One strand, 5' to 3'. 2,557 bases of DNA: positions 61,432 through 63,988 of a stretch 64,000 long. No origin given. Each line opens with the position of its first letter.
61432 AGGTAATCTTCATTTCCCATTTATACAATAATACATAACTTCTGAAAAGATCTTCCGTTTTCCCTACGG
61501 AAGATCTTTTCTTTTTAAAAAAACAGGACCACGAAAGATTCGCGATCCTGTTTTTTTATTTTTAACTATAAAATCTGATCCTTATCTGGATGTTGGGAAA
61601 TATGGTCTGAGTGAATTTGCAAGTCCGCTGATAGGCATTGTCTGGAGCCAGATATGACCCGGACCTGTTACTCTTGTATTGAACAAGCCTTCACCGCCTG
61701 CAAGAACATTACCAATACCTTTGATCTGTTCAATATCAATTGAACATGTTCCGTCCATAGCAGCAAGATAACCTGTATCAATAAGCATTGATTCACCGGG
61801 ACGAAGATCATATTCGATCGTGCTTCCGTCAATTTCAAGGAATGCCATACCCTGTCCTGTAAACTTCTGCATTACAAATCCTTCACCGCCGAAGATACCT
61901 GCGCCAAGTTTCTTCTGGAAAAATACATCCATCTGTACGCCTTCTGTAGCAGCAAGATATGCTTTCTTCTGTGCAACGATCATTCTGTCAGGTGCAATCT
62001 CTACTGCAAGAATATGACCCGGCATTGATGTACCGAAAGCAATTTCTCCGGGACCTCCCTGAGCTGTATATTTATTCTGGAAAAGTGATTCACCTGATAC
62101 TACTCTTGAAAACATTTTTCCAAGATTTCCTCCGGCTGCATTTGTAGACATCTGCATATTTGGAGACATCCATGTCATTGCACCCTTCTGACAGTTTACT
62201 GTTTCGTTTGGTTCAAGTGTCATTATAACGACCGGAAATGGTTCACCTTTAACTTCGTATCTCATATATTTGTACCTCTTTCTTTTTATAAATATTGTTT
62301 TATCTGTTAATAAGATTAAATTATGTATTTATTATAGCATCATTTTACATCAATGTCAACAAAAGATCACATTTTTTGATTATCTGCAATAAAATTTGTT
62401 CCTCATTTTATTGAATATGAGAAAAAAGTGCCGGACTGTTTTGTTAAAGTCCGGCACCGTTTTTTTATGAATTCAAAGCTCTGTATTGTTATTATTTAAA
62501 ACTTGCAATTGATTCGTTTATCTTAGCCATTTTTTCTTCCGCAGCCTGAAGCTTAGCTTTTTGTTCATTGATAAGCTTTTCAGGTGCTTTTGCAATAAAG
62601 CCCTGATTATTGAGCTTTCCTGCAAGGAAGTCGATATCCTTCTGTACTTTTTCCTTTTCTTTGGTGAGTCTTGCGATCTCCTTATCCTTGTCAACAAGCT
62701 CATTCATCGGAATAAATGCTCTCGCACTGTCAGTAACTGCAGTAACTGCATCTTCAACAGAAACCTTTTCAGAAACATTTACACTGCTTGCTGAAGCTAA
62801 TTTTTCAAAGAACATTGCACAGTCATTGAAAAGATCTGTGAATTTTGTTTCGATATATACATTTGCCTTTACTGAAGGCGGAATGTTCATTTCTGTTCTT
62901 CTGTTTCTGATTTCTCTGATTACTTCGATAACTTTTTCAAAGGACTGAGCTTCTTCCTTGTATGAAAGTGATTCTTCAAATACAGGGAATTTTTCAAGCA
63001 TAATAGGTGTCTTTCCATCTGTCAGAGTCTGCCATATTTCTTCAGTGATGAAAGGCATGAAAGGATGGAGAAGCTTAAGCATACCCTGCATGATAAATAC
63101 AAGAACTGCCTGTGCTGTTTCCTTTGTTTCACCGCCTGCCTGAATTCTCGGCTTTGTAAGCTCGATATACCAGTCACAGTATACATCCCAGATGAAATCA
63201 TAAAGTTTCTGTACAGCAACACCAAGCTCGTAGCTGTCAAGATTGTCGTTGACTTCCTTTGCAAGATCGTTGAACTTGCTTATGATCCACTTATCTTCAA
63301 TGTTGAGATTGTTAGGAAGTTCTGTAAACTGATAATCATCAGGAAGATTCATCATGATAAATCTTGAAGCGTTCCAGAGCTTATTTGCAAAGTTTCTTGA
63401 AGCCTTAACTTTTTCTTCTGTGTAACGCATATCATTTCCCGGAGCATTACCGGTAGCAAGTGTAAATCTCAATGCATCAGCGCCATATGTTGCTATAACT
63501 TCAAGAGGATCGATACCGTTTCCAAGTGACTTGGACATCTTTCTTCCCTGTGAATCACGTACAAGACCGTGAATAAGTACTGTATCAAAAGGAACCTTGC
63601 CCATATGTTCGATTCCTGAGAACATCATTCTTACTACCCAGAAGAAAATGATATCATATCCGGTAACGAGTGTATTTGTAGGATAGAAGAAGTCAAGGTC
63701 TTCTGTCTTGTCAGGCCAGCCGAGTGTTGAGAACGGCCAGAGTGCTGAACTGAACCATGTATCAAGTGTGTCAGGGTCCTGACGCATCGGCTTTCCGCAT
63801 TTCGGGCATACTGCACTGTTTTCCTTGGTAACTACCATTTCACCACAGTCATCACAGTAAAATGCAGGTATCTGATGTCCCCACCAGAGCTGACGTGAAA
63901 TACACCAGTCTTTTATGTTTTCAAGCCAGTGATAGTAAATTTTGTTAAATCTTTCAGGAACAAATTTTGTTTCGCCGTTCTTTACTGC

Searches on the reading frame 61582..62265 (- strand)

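Call 89: search_protein_families(library=pfam, proteins=[window:61582-62265:-], max_evalue=0.001)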
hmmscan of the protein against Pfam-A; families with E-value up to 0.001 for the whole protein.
window:61582-62265:- (227 aa): 1 family
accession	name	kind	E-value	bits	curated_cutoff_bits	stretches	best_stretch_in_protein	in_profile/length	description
PF01987.23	AIM24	-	4.3e-73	245.8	25.7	1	3-210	1-205/205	Mitochondrial biogenesis AIM24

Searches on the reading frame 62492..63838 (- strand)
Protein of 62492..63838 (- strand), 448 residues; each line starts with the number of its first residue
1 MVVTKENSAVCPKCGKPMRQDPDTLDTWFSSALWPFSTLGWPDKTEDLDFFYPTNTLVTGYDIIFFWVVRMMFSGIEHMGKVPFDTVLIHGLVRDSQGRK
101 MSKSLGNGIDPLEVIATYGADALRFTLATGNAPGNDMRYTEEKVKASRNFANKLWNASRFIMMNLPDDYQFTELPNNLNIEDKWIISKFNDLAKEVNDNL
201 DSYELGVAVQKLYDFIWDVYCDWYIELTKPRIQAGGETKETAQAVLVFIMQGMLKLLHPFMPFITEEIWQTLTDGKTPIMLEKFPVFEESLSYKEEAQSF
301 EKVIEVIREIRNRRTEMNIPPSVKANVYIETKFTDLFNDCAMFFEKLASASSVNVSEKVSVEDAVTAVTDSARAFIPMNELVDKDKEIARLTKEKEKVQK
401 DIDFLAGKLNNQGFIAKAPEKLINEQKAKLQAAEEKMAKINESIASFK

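Call 89: search_protein_families(library=pfam, proteins=[window:62492-63838:-], max_evalue=0.001)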
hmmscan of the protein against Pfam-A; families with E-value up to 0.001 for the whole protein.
window:62492-63838:- (448 aa): 4 families
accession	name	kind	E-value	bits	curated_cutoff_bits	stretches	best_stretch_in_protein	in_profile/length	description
PF00133.28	tRNA-synt_1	-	2.5e-47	162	22.7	1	17-137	291-411/414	tRNA synthetases class I (I, L, M and V)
PF08264.19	Anticodon_1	-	2.8e-44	151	25.1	1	182-329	1-148/148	Anticodon-binding domain of tRNA ligase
PF10458.14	Val_tRNA-synt_C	-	8.7e-17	61.6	25.9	1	384-445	2-63/66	Valyl tRNA synthetase tRNA binding arm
PF09334.17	tRNA-synt_1g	-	7.2e-09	35.3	20.1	1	59-151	288-380/391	tRNA synthetases class I (M)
